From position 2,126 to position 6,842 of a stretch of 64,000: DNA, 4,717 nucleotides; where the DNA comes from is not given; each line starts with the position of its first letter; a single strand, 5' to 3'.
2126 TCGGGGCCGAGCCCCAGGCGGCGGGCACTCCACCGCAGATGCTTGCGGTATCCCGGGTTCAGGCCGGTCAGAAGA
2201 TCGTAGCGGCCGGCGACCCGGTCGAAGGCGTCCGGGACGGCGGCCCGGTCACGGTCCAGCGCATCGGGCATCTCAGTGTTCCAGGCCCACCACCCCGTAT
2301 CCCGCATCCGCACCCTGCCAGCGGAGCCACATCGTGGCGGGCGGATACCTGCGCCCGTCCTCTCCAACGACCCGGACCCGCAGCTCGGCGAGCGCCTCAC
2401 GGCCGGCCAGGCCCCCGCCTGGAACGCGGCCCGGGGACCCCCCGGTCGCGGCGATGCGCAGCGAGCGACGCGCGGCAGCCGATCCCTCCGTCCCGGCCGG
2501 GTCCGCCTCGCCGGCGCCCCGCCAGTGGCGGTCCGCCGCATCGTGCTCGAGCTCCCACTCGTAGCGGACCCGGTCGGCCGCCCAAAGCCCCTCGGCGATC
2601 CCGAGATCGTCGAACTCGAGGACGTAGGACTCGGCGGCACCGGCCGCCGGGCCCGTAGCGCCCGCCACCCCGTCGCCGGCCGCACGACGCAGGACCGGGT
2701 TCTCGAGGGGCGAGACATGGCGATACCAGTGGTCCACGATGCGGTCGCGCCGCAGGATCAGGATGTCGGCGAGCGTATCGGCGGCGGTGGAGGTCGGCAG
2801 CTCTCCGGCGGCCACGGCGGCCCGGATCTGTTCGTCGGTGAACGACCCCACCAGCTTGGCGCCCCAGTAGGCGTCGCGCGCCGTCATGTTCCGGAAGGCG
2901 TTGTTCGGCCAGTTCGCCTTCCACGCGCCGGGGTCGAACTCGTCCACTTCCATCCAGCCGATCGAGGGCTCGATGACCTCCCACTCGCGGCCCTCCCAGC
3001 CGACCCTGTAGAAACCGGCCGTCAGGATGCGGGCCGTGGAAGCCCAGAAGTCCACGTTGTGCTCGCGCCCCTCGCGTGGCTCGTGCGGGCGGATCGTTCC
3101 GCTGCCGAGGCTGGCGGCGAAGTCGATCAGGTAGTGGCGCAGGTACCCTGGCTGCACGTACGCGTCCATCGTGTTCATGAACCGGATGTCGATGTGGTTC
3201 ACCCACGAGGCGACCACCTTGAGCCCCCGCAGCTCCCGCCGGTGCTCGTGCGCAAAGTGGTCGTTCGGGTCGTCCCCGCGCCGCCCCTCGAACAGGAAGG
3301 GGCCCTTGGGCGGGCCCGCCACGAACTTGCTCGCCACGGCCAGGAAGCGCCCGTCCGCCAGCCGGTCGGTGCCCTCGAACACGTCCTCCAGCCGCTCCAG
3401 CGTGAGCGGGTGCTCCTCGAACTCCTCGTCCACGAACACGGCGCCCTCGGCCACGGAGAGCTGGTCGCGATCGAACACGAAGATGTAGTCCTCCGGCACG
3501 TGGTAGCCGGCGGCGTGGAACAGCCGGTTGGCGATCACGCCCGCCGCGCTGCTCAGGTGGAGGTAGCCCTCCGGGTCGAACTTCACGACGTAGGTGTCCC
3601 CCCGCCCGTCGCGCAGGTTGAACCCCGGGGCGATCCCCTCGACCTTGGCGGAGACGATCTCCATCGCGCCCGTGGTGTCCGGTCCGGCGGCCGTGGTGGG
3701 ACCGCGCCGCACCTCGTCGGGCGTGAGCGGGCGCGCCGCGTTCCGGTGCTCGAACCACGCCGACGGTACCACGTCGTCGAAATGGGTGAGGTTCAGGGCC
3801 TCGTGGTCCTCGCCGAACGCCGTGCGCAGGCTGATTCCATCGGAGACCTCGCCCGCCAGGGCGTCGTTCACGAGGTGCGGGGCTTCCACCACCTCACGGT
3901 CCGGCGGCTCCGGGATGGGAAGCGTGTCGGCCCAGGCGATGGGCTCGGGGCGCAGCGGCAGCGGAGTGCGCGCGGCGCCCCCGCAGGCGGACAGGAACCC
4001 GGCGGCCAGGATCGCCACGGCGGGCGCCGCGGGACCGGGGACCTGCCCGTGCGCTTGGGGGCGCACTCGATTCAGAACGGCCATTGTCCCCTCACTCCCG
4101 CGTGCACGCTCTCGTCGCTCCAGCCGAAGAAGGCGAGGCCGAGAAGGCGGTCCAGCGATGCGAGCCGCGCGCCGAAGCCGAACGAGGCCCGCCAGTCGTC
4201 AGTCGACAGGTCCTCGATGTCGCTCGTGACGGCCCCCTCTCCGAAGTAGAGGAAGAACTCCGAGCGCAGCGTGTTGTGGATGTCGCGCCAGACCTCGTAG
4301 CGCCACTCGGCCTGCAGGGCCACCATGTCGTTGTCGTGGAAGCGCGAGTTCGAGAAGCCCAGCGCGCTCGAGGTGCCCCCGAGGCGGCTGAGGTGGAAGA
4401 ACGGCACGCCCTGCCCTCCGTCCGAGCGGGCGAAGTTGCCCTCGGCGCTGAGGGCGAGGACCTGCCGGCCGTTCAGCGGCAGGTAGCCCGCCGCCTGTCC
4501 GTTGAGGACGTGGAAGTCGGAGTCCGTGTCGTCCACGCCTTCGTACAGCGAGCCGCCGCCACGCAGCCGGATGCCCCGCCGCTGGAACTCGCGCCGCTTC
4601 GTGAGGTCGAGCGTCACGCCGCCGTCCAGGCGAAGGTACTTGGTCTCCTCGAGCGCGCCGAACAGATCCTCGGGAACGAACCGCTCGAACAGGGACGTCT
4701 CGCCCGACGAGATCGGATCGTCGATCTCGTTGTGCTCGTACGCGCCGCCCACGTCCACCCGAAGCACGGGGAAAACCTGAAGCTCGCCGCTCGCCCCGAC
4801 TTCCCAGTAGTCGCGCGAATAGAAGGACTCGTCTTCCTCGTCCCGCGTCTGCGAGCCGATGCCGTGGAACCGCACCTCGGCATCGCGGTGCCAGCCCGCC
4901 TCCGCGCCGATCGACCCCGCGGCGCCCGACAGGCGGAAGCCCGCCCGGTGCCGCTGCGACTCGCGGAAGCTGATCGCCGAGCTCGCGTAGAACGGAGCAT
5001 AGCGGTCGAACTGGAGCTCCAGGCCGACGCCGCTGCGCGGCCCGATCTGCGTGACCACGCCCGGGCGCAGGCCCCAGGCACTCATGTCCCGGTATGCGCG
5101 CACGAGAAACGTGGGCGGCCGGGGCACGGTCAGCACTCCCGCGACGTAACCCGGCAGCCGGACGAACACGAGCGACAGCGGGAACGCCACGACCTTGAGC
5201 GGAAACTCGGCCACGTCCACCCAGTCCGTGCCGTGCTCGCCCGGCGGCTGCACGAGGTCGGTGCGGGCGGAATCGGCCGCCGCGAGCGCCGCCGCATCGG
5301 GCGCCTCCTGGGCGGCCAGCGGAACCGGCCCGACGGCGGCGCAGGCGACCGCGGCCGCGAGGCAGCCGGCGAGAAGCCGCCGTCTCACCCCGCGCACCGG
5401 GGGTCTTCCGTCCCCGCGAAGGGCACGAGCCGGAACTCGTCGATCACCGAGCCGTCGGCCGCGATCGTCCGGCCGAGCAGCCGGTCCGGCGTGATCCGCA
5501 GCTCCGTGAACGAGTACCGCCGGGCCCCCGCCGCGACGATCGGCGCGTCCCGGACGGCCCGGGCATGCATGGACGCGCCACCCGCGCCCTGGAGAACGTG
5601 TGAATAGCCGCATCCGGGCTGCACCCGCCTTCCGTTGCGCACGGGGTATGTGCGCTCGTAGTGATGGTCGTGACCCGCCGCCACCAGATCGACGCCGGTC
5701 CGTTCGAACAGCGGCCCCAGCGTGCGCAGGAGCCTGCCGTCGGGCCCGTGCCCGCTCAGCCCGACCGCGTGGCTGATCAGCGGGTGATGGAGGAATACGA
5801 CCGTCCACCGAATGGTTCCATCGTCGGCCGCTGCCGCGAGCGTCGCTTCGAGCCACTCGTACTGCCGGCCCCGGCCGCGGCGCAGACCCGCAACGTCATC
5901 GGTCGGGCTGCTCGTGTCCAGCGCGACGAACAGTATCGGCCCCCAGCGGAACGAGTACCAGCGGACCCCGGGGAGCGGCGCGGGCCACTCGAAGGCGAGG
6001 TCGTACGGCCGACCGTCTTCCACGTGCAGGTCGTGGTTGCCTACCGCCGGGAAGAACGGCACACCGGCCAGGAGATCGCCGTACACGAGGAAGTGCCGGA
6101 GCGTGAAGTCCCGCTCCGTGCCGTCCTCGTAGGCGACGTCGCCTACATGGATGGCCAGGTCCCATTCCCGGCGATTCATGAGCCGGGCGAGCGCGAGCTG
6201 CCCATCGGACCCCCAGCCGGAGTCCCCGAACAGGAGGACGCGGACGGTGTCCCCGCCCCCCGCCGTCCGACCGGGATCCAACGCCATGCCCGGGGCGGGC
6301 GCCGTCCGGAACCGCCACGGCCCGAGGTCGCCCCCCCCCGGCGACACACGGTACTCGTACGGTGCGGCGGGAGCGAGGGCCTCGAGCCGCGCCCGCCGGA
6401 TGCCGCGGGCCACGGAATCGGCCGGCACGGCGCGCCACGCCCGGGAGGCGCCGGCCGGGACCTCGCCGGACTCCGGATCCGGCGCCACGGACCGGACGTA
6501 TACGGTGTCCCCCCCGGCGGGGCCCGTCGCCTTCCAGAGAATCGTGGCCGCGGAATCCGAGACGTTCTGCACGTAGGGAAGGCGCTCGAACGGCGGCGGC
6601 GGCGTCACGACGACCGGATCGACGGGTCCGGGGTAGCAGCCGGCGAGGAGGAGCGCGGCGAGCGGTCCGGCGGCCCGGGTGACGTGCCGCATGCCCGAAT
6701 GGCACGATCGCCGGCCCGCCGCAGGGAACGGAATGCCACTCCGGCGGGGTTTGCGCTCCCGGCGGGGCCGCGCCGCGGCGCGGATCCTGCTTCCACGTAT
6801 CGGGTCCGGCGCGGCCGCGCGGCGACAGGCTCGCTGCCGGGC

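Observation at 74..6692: Five-gene translationally coupled operon mixing envelope proteins with a SAM methyltransferase and a CrtI/HpnE-like flavoprotein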

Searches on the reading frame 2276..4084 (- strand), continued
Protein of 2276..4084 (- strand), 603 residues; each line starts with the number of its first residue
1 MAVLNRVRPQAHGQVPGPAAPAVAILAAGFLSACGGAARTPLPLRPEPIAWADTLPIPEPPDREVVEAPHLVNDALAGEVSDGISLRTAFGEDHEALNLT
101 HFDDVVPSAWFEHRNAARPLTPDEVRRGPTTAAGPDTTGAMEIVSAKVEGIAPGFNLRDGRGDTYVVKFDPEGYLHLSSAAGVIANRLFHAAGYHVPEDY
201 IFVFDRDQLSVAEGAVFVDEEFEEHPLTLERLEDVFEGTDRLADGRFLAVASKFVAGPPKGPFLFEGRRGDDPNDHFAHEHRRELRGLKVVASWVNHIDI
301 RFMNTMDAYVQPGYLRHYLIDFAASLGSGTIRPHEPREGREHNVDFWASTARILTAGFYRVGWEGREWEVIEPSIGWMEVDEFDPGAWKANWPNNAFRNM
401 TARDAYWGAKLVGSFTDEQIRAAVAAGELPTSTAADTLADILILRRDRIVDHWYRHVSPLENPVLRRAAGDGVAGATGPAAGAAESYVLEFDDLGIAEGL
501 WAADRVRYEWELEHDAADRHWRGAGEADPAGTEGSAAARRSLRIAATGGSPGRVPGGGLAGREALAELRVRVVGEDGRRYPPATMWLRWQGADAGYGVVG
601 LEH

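Call 88: list_cluster_members(proteins=[P0356, P0363, P0360, P0324])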
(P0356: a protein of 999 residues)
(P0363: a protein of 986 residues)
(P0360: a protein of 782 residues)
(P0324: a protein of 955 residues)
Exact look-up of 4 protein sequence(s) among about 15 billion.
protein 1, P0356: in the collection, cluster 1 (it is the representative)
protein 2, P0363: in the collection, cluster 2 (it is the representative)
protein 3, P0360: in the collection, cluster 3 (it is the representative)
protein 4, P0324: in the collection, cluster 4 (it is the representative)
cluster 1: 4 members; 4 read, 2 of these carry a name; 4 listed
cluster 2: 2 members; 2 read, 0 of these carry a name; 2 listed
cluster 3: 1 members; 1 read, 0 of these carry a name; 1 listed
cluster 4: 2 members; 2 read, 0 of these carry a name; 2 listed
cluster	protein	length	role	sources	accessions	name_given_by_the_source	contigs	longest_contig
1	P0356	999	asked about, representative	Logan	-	-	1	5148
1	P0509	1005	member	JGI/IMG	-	hypothetical protein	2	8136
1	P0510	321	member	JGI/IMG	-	hypothetical protein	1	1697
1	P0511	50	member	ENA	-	-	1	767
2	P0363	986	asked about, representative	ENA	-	-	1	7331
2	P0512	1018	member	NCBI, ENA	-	-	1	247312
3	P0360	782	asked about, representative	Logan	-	-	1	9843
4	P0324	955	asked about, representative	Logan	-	-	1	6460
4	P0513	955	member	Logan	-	-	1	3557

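Call 89: search_protein_families(library=pfam, alignment_id=A3, max_evalue=0.1)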
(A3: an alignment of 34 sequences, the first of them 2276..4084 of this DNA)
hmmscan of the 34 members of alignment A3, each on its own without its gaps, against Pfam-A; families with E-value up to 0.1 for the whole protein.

A. member 1, window:2276-4084:- (603 aa): 0 families

B. families by the number of members that match (of 34 scanned): 4 families
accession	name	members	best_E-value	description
PF20613.4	HipA_2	5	0.0017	HipA-like kinase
PF07804.18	HipA_C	1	0.012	HipA-like C-terminal domain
PF17457.7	DUF5420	1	0.085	Family of unknown function (DUF5420)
PF07290.17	YqiJ_OB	1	0.098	Inner membrane protein YqiJ, OB-fold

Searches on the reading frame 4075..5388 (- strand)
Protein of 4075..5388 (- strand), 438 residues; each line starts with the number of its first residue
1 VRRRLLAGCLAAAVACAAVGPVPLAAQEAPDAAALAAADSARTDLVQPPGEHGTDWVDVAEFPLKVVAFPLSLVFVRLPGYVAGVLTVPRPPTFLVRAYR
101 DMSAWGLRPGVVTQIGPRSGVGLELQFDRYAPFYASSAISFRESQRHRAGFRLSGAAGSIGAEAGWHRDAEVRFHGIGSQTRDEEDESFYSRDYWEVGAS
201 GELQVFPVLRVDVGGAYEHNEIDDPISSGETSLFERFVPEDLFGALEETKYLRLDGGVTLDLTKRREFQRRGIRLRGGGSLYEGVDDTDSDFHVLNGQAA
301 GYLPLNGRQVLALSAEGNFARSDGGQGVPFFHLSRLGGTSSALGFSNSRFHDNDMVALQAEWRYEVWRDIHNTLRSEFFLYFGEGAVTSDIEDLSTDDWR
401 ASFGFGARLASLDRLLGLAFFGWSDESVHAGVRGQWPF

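Call 4: search_protein_families(library=pfam, proteins=[window:4075-5388:-], max_evalue=0.01)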
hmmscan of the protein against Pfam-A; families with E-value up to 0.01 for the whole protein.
window:4075-5388:- (438 aa): 1 family
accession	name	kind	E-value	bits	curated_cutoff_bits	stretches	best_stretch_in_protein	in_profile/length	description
PF01103.29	Omp85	-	2.9e-09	37.3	24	1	177-410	47-292/325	Omp85 superfamily domain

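Call 5: search_protein_families(library=ncbifam, proteins=[window:4075-5388:-], max_evalue=0.01)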
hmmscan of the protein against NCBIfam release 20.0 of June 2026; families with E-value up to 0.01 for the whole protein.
window:4075-5388:- (438 aa): 2 families
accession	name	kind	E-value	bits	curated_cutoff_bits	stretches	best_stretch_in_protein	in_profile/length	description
NF047779.1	Omp85_fam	subfamily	4.7e-09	36.2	200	1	225-410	199-395/423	Omp85 family outer membrane protein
TIGR03303.1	OM_YaeT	equivalog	1.2e-06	27.2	297.15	1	181-409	469-707/741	outer membrane protein assembly factor BamA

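Call 34: search_protein_families(library=pfam, proteins=[window:4075-5388:-], max_evalue=10)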
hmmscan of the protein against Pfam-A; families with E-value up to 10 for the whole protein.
window:4075-5388:- (438 aa): 1 family
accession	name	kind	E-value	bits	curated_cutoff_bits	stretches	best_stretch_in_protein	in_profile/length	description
PF01103.29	Omp85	-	2.9e-09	37.3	24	1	177-410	47-292/325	Omp85 superfamily domain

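Call 86: search_solved_structures(query=window:4075-5388:-, max_evalue=1)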
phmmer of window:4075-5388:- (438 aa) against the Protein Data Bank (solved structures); distinct sequences matched with E-value up to 1: 1.
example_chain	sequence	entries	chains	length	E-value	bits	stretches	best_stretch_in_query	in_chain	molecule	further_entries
4k3c_A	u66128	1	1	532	0.0011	21.3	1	286-348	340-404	Outer membrane protein assembly factor BamA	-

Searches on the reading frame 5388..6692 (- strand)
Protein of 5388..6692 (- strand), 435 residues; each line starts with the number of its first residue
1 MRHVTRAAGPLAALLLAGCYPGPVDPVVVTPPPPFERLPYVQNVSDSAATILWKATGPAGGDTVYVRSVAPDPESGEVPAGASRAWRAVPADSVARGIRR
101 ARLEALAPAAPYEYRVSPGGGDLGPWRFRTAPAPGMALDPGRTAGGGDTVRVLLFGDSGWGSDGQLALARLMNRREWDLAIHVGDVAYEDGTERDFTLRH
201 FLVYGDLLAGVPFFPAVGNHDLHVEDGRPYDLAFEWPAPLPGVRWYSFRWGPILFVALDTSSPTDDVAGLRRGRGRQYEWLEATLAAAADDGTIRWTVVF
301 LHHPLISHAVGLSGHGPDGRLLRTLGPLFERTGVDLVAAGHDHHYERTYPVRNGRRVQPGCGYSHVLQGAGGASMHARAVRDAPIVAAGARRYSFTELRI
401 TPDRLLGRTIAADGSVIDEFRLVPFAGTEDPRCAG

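Call 4: search_protein_families(library=pfam, proteins=[window:5388-6692:-], max_evalue=0.01)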
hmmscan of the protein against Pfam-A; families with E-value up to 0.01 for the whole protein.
window:5388-6692:- (435 aa): 2 families
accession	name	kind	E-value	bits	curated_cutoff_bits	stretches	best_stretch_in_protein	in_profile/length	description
PF00149.33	Metallophos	-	1.3e-13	52.2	21.5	1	151-345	2-191/191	Calcineurin-like phosphoesterase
PF09423.15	PhoD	-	0.0073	15.9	27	0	158-193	7-41/343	PhoD-like phosphatase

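Call 5: search_protein_families(library=ncbifam, proteins=[window:5388-6692:-], max_evalue=0.01)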
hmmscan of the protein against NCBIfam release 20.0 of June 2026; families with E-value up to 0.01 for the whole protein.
window:5388-6692:- (435 aa): 1 family
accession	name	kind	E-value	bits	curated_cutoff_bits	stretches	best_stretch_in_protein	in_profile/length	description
TIGR03767.1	P_acnes_RR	hypoth_equivalog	0.0026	16.5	330.75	1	242-307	290-350/496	TIGR03767 family metallophosphoesterase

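Call 34: search_protein_families(library=pfam, proteins=[window:5388-6692:-], max_evalue=10)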
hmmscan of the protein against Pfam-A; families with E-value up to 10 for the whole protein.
window:5388-6692:- (435 aa): 3 families
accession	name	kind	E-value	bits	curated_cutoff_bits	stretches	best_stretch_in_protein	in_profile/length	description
PF00149.33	Metallophos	-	1.3e-13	52.2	21.5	1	151-345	2-191/191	Calcineurin-like phosphoesterase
PF09423.15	PhoD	-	0.0073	15.9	27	1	158-193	7-41/343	PhoD-like phosphatase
PF16656.11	Pur_ac_phosph_N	-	0.078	14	30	1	42-121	9-83/93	Purple acid Phosphatase, N-terminal domain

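Call 87: search_solved_structures(query=window:5388-6692:-, max_evalue=0.01)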
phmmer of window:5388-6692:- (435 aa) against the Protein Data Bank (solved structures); distinct sequences matched with E-value up to 0.01: 14.
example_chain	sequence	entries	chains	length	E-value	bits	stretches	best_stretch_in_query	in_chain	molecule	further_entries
3zk4_A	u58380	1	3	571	5.9e-09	38.5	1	126-421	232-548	DIPHOSPHONUCLEOTIDE PHOSPHATASE 1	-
2qfp_A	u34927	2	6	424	1e-06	31.1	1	154-353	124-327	Purple acid phosphatase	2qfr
6hwr_D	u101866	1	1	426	1e-06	31.1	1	154-353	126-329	Fe(3+)-Zn(2+) purple acid phosphatase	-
4dhl_A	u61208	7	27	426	1e-06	31.1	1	154-353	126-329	Purple acid phosphatase | Fe(3+)-Zn(2+) purple acid phosphatase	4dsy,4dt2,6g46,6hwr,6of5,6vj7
8brn_A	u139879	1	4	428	1e-06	31.1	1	154-353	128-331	Fe(3+)-Zn(2+) purple acid phosphatase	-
1kbp_A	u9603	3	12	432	1.1e-06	31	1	154-353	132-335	PURPLE ACID PHOSPHATASE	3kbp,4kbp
6ofd_A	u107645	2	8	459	1.2e-06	30.8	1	154-353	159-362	Fe(3+)-Zn(2+) purple acid phosphatase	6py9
1qfc_A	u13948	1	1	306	2.6e-05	26.4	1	190-371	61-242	PROTEIN (PURPLE ACID PHOSPHATASE)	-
1qhw_A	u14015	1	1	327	3.1e-05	26.2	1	190-371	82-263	PROTEIN (PURPLE ACID PHOSPHATASE)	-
2bq8_X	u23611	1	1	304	9.7e-05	24.6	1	201-371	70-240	TARTRATE-RESISTANT ACID PHOSPHATASE TYPE 5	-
1war_A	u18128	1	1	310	0.0001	24.5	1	202-371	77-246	HUMAN PURPLE ACID PHOSPHATASE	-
1xzw_A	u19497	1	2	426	0.00016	23.8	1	154-353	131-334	purple acid phosphatase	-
1ute_A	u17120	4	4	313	0.0058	18.7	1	200-372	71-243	PROTEIN (II PURPLE ACID PHOSPHATASE) | Tartrate-resistant acid phosphatase type 5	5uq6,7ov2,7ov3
7ov8_A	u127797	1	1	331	0.0084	18.2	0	196-371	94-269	Tartrate-resistant acid phosphatase type 5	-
